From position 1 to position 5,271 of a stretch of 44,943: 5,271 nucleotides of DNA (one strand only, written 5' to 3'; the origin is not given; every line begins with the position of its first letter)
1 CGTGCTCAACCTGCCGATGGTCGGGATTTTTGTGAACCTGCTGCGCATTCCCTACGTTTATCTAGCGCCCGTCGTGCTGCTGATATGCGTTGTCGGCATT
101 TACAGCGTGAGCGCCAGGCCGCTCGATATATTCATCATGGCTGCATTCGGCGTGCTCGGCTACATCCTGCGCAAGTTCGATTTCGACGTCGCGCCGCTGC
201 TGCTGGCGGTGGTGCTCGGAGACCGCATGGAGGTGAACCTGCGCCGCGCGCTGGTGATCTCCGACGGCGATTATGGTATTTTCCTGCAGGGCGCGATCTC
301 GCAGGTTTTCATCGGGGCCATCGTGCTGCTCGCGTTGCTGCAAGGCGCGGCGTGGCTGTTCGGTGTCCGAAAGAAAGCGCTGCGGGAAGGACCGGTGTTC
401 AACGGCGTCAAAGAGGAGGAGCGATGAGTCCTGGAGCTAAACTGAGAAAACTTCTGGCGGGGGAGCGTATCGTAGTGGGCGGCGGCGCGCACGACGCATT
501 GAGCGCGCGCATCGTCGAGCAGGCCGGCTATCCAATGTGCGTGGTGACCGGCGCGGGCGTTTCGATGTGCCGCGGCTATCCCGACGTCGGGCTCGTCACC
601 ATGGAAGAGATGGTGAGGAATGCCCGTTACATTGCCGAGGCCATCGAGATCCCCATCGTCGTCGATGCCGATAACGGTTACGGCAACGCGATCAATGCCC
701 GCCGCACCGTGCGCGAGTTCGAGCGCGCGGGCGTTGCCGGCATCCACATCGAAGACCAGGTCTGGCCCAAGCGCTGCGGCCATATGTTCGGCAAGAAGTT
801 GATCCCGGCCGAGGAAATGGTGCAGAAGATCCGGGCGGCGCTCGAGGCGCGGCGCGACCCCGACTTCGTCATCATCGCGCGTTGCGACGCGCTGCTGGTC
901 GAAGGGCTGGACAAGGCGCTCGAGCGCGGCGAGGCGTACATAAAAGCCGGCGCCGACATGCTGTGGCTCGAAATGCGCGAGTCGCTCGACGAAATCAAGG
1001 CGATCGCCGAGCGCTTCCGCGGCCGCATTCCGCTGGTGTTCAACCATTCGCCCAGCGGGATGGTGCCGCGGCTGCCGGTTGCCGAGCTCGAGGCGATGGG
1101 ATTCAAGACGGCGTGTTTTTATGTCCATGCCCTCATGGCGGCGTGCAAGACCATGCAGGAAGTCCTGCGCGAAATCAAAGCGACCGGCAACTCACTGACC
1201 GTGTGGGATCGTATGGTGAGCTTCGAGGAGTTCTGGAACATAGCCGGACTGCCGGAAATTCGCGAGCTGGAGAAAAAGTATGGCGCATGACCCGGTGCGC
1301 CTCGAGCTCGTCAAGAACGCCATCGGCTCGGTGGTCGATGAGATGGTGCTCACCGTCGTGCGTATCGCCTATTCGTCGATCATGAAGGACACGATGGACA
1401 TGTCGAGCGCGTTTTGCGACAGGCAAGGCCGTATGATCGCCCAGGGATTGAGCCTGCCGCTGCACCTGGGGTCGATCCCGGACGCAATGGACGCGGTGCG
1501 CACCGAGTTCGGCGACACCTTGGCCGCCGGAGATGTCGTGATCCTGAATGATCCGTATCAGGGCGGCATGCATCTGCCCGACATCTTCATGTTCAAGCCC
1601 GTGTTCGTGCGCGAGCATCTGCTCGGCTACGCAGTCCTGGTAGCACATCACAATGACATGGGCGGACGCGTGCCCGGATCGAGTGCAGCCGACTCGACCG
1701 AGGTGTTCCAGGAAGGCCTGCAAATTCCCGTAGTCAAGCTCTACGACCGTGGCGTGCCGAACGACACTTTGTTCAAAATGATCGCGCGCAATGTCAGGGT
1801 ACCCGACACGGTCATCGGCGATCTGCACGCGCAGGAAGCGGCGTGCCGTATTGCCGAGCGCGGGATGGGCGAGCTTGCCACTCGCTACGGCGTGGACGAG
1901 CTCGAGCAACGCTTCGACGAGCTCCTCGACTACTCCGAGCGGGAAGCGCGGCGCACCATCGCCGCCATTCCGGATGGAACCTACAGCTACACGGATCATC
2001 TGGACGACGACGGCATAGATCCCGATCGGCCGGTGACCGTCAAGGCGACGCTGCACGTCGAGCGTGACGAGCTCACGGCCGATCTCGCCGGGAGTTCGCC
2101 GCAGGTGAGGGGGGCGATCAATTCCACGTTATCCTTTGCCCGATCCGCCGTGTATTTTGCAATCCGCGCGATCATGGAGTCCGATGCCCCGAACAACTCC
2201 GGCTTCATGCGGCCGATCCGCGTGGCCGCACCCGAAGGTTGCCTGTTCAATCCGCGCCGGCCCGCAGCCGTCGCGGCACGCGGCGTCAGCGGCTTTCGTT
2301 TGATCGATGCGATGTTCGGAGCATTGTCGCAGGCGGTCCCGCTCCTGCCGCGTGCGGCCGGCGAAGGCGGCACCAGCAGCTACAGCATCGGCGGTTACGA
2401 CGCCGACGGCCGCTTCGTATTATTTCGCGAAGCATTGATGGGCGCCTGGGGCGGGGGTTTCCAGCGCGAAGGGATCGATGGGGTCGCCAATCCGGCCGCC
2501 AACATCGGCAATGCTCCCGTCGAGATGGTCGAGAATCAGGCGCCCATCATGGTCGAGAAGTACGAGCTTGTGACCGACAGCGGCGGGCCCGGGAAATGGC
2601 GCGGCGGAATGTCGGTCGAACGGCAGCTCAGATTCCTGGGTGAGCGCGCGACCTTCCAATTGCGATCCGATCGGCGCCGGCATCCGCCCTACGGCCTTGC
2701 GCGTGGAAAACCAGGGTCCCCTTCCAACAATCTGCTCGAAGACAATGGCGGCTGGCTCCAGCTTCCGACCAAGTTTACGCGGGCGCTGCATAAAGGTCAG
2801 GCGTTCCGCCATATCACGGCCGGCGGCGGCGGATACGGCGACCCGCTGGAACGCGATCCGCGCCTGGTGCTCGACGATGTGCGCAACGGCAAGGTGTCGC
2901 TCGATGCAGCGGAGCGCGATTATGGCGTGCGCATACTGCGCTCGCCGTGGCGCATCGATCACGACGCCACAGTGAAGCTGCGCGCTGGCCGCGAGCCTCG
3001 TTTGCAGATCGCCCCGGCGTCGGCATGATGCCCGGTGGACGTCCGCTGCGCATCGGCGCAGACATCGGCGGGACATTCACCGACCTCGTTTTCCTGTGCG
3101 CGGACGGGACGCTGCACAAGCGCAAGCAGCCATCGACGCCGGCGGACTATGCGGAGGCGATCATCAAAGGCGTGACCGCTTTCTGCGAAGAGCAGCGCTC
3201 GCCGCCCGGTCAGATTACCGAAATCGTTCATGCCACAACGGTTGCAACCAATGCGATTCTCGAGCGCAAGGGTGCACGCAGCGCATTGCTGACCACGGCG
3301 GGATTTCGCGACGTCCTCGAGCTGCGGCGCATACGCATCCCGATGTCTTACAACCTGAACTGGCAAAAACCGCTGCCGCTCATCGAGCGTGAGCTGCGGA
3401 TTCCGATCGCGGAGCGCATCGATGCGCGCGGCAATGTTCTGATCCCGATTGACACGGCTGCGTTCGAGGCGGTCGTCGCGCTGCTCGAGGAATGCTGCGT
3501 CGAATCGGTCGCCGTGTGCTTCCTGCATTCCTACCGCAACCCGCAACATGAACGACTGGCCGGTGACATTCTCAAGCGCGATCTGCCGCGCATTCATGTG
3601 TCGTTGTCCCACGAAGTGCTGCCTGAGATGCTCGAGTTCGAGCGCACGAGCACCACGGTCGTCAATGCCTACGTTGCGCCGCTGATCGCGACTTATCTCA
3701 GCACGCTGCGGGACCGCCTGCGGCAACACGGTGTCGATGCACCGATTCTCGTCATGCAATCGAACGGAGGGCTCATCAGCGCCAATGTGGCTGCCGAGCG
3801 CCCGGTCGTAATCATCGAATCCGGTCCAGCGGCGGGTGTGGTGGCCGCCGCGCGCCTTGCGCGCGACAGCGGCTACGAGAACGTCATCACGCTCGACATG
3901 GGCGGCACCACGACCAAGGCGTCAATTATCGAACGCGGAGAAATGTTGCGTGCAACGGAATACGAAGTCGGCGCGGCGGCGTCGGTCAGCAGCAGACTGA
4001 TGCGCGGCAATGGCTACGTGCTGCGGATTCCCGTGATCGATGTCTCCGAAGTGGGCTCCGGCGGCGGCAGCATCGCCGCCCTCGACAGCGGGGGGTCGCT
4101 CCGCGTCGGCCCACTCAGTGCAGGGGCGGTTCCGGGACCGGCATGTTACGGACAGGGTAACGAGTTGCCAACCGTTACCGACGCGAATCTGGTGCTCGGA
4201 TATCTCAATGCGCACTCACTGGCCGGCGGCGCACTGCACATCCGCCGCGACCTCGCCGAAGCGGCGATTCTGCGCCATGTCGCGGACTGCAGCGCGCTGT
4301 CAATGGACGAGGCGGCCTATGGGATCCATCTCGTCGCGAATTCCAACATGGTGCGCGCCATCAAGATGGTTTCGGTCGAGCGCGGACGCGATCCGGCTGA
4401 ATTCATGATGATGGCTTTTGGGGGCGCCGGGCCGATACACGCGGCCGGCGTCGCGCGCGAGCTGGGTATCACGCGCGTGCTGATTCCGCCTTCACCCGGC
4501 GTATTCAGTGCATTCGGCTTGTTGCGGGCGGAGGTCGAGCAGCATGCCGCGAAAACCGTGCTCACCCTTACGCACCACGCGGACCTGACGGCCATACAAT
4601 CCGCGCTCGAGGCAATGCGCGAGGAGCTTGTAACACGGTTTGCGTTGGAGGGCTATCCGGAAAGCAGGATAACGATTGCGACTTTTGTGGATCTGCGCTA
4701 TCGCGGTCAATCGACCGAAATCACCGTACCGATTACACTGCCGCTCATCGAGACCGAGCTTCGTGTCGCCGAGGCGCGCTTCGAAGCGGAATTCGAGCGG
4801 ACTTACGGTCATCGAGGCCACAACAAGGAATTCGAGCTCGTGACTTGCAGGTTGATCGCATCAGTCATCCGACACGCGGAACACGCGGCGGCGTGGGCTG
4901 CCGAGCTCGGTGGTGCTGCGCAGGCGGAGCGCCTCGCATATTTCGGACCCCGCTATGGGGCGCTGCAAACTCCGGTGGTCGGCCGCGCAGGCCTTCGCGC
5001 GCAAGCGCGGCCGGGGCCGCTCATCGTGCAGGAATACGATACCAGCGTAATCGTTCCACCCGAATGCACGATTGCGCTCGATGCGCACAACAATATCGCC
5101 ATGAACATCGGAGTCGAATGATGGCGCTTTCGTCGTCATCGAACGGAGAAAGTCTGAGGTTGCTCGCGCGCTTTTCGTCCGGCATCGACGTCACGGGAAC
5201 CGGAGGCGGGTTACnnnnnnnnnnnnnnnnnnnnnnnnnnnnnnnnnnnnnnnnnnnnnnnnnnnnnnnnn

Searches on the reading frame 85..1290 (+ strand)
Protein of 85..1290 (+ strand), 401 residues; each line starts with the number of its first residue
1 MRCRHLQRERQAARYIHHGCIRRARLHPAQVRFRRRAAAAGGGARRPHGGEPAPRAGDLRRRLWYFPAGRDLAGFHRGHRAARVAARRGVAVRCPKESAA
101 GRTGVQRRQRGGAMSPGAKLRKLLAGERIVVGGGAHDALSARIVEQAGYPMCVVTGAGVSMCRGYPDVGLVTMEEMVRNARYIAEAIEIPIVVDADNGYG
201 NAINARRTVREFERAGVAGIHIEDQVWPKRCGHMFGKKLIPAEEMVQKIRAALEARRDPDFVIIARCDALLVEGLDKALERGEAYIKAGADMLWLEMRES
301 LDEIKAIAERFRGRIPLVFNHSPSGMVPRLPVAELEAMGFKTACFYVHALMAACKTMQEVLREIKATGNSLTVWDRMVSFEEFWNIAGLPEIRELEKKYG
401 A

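Call 11: search_protein_families(library=pfam, proteins=[window:85-1290:+], max_evalue=0.001)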
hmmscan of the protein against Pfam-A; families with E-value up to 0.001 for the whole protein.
window:85-1290:+ (401 aa): 3 families
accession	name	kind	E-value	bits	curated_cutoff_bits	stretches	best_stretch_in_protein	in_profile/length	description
PF13714.12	PEP_mutase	-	1.1e-54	186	31.5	1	120-364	1-239/240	Phosphoenolpyruvate phosphomutase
PF00463.27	ICL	-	3.6e-13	49.3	26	1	189-270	150-234/526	Isocitrate lyase family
PF02548.21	Pantoate_transf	-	1.3e-07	31.7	28.7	1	126-193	14-80/259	Ketopantoate hydroxymethyltransferase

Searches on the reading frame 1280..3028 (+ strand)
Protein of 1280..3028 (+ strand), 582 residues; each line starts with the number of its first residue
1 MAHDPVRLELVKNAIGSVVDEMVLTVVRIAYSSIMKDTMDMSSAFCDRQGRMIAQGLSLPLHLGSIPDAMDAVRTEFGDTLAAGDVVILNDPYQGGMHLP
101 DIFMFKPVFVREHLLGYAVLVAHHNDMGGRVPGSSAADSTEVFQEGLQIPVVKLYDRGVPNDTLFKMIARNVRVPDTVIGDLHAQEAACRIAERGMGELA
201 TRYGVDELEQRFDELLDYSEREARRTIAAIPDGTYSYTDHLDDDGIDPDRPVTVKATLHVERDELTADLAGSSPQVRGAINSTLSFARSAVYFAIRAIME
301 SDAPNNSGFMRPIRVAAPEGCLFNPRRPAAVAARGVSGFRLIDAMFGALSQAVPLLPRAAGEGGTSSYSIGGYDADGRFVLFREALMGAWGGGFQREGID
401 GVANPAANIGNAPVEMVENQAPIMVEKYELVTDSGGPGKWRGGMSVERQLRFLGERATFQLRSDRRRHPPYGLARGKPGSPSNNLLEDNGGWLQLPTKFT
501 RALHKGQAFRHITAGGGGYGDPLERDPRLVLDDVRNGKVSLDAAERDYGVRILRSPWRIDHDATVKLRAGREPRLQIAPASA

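Call 11: search_protein_families(library=pfam, proteins=[window:1280-3028:+], max_evalue=0.001)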
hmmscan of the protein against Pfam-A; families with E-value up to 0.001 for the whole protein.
window:1280-3028:+ (582 aa): 1 family
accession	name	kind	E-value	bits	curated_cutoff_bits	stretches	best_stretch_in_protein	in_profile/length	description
PF02538.19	Hydantoinase_B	-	5.8e-170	566.6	26.8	1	4-522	1-519/519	Hydantoinase B/oxoprolinase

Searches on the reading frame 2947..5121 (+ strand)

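Call 11: search_protein_families(library=pfam, proteins=[window:2947-5121:+], max_evalue=0.001)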
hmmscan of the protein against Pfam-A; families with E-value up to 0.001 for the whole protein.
window:2947-5121:+ (724 aa): 3 families
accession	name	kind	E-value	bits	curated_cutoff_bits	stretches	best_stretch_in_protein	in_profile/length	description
PF01968.24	Hydantoinase_A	-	9.2e-96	320.9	22.9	1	233-532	1-289/291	Hydantoinase/oxoprolinase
PF05378.19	Hydant_A_N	-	2.3e-48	164.7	25.2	1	35-211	1-174/176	Hydantoinase/oxoprolinase N-terminal region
PF19278.4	Hydant_A_C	-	1.3e-07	31.7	21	1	547-715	11-186/193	Hydantoinase/oxoprolinase C-terminal domain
